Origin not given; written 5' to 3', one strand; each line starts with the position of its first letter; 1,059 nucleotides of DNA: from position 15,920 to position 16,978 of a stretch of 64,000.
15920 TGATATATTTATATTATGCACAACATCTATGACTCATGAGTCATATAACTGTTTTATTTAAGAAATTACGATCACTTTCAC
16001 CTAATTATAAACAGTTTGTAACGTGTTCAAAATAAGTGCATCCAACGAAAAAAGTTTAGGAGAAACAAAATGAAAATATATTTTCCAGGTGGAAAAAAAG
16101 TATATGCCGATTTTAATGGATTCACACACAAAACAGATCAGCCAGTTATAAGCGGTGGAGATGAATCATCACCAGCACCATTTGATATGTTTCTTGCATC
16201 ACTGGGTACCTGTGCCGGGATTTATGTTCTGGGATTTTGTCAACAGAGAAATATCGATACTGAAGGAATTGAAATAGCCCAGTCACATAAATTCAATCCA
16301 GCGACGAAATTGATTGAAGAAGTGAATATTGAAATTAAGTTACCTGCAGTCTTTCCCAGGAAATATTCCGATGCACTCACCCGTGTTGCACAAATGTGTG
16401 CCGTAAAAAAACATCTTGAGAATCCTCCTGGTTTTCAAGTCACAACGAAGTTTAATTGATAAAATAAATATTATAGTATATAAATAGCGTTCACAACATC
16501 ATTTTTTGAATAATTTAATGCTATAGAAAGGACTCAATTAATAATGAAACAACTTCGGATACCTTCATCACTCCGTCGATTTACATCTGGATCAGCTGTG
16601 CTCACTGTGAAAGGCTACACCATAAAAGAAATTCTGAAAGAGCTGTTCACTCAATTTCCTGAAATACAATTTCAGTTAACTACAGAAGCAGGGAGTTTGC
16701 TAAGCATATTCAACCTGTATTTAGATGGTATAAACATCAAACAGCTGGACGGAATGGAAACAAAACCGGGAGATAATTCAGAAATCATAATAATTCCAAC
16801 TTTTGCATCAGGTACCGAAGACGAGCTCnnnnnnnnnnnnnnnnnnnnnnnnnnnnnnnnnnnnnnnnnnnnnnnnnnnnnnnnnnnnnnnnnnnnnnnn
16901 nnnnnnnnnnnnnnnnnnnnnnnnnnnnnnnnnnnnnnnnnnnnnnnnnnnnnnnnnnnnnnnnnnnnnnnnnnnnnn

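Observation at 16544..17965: CysO/MoaD-like ubiquitin-fold sulfur carrier fused in cis to its E1 (MoeZ-type adenylyltransferase with rhodanese)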

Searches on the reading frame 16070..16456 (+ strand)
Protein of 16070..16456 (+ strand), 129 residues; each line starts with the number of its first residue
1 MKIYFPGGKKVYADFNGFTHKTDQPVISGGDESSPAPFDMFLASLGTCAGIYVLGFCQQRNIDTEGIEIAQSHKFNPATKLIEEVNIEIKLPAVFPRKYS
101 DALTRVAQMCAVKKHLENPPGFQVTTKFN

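Call 56: search_protein_families(library=ncbifam, proteins=[window:16070-16456:+], max_evalue=0.00001)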
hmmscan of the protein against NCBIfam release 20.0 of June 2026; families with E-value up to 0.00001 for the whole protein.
window:16070-16456:+ (129 aa): 2 families
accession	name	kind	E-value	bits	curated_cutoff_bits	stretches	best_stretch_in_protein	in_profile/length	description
TIGR03549.1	TIGR03549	equivalog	1.3e-22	79.8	900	1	8-126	9-127/723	OsmC domain/YcaO domain-containing protein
NF041052.1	OsmC_like_Se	domain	4.7e-08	33.1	95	1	11-129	16-143/144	OsmC-related (seleno)protein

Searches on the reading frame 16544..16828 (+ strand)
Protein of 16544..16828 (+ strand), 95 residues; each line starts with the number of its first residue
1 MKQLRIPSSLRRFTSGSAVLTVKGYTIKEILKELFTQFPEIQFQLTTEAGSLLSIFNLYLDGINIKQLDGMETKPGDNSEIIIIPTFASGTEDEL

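Call 3: search_protein_families(library=pfam, proteins=[window:16544-16828:+], max_evalue=1)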
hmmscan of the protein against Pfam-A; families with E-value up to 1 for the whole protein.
window:16544-16828:+ (95 aa): 2 families
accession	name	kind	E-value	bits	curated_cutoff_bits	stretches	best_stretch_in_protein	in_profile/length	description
PF02597.26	ThiS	-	0.00033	21.6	22.5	1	6-88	3-74/76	ThiS family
PF23863.2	CdsD_PD1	-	0.21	12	33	1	36-53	3-20/50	CdsD PD1 domain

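Call 4: search_protein_families(library=ncbifam, proteins=[window:16544-16828:+], max_evalue=1)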
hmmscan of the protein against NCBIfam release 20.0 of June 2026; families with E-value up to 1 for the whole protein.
window:16544-16828:+ (95 aa): 4 families
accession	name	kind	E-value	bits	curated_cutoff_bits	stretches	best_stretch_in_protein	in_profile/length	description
NF041918.1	SAMP1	equivalog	2.3e-09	37.6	60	1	12-89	11-90/91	ubiquitin-like small modifier protein 1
TIGR01687.1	moaD_arch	subfamily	1.9e-05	25.1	49.5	1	11-90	10-88/88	MoaD family protein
NF041760.1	PtuA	equivalog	0.1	11.5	500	1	28-55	395-422/524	retron Ec78 anti-phage system effector ATPase PtuA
NF007110.0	PRK09559.1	equivalog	0.16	10.9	219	1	18-57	116-155/327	tRNA-modifying protein YgfZ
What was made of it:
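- On CysO-type sulfur carrier (ThiS/MoaD superfamily, PF02597): NCBIfam SAMP1 scores 37.6 bits, below its cut-off of 60 (call 4).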

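Call 40: search_solved_structures(query=A3, max_evalue=1, show_alignments=2)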
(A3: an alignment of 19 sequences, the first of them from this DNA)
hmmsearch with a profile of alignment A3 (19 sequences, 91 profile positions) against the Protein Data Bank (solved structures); distinct sequences matched with E-value up to 1: 17.
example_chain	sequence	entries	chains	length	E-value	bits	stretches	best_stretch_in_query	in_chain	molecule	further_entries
4n6e_B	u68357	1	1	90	2e-22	82.3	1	1-91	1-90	ThiS/MoaD family protein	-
3dwg_C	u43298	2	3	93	4.4e-21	78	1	1-91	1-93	9.5 kDa culture filtrate antigen cfp10A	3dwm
1v8c_A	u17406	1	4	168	9.5e-14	54.5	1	11-91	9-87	MoaD related protein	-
2l52_A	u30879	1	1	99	8e-11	45.1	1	7-91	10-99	METHANOSARCINA ACETIVORANS SAMP1 HOMOLOG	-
2g1e_A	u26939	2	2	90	2e-08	37.4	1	6-91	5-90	hypothetical protein Ta0895 | Putative uncharacterized protein Ta0895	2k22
2m19_A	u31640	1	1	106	2.1e-08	37.3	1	25-91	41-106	Molybdopterin converting factor subunit 1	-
3po0_A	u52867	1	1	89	3.3e-05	27.1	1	19-91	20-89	Small archaeal modifier protein 1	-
4hro_A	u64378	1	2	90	3.4e-05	27.1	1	19-91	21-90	Small archaeal modifier protein 1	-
2l83_A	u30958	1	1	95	4.1e-05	26.8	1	19-91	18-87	Small archaeal modifier protein 1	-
1qxp_A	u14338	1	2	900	0.31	14.4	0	19-45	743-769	mu-like calpain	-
7oah_A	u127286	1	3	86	0.46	13.8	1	45-84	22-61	General control transcription factor GCN4,conserved hypothetical protein residues 311-335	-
1vjk_A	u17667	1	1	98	0.67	13.3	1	12-91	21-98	molybdopterin converting factor, subunit 1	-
6tzx_A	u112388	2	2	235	0.68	13.3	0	25-54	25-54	tRNA ligase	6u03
3rpf_C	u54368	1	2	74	0.71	13.2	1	44-91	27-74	Molybdopterin converting factor, subunit 1 (MoaD)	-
4wwm_A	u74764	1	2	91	0.82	13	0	43-91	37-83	Uncharacterized protein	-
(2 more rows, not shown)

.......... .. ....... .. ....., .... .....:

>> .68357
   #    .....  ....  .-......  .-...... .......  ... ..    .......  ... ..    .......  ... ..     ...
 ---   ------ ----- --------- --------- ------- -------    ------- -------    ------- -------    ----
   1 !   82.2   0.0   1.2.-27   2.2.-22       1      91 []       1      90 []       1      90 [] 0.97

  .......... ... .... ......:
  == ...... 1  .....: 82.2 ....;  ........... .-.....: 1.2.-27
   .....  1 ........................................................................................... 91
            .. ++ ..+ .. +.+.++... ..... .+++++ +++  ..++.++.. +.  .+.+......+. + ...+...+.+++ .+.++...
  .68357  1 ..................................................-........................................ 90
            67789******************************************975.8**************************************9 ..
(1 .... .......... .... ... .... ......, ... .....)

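Call 49: predict_structure(alignment_id=A3)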
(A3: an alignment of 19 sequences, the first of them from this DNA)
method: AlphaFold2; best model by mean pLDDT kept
length: 95 residues; sequences in the alignment: 19
mean_pLDDT: 89.6   pTM: 0.78
mean pLDDT of the five models: 89.6, 89.1, 88.8, 88.0, 87.8
residues with pLDDT >= 90: 77; 70-90: 10; 50-70: 2; < 50: 6
segments of 3 or more residues with pLDDT < 50: 90-95
pLDDT, mean of each block of 10 residues (from residue 1): 93 95 95 95 90 92 95 95 79 43
secondary structure, 60 per line:
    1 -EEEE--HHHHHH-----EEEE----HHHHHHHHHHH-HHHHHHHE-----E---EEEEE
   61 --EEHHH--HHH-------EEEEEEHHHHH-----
elements in order: E2-5 H8-13 E19-22 H27-37 H39-45 E56-60 E80-85 H86-90
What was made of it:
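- On CysO-type sulfur carrier (ThiS/MoaD superfamily, PF02597): The AF2 model of residues 1-95 has pLDDT 89.6 (call 49).
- Checked: The AlphaFold2 model of residues 1-95 has pLDDT 89.6 (call 49).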

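Call 52: fold_search(model_id=the predicted structure, library=pdb)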
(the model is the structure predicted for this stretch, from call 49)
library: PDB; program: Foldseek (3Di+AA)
matches with E <= 10: 251; with E <= 0.001: 13
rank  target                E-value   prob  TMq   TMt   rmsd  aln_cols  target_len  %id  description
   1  4n6e_B                2.0e-08  1.00  0.85  0.90   1.9        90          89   27  Crystal structure of Amycolatopsis orientalis BexX/CysO complex (released 2014-05-14)
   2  3dwg_C                4.0e-08  1.00  0.86  0.88   1.7        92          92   24  Crystal structure of a sulfur carrier protein complex found in the cysteine biosynthetic pathway of Mycobacterium tube (released 2008-09-23)
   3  3dwm_A                1.9e-07  1.00  0.82  0.87   1.5        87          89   23  Crystal structure of Mycobacterium tuberculosis CysO, an antigen (released 2008-09-23)
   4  2l52_MODEL_1_A        1.4e-06  1.00  0.82  0.79   2.4        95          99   24  Solution structure of the small archaeal modifier protein 1 (SAMP1) from Methanosarcina acetivorans (released 2011-02-09)
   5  1v8c_A                3.0e-06  1.00  0.79  0.47   1.4        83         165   23  Crystal Structure of MoaD related protein from Thermus thermophilus HB8 (released 2004-01-20)
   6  1v8c_B                4.4e-06  1.00  0.76  0.47   1.8        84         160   20  Crystal Structure of MoaD related protein from Thermus thermophilus HB8 (released 2004-01-20)
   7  3po0                  6.5e-06  1.00  0.73  0.77   2.3        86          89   15  Crystal structure of SAMP1 from Haloferax volcanii (released 2011-03-30)
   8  4hro_B                2.2e-05  1.00  0.68  0.73   2.9        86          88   17  Crystal structure of H. volcanii small archaeal modifier protein 1 (released 2013-10-30)
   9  2g1e_MODEL_1_A        2.9e-05  1.00  0.71  0.74   3.9        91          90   24  Solution Structure of TA0895 (released 2006-12-26)
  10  4hro_A                4.9e-05  1.00  0.68  0.74   2.9        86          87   17  Crystal structure of H. volcanii small archaeal modifier protein 1 (released 2013-10-30)
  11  1wgk_MODEL_1_A        1.1e-04  1.00  0.73  0.62   6.0       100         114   12  Solution Structure of Mouse Hypothetical Protein 2900073H19RIK (released 2004-11-28)
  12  2m19_MODEL_1_A        1.5e-04  1.00  0.71  0.65   3.2        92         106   22  Solution structure of the Haloferax volcanii HVO 2177 protein (released 2013-08-07)
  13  4wwm_A                5.4e-04  1.00  0.69  0.81   2.0        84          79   15  X-ray crystal structure of Sulfolobus solfataricus Urm1 (released 2015-09-23)
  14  6yuc_G                1.4e-03  1.00  0.73  0.70   3.5       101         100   11  Crystal structure of Uba4-Urm1 from Chaetomium thermophilum (released 2020-07-22)
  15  4wwm_B                1.6e-03  1.00  0.63  0.75   2.6        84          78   18  X-ray crystal structure of Sulfolobus solfataricus Urm1 (released 2015-09-23)
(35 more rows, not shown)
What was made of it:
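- On CysO-type sulfur carrier (ThiS/MoaD superfamily, PF02597): Foldseek top hits are CysO 4N6E_B and 3DWG_C, TM 0.85-0.90 (call 52).
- Checked: Its best Foldseek PDB hits are CysO structures 4N6E_B and 3DWG_C (TM 0.85-0.90, rmsd 1.7-1.9 A) (call 52).
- The fold is intact and confidently modelled (calls 49, 52).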
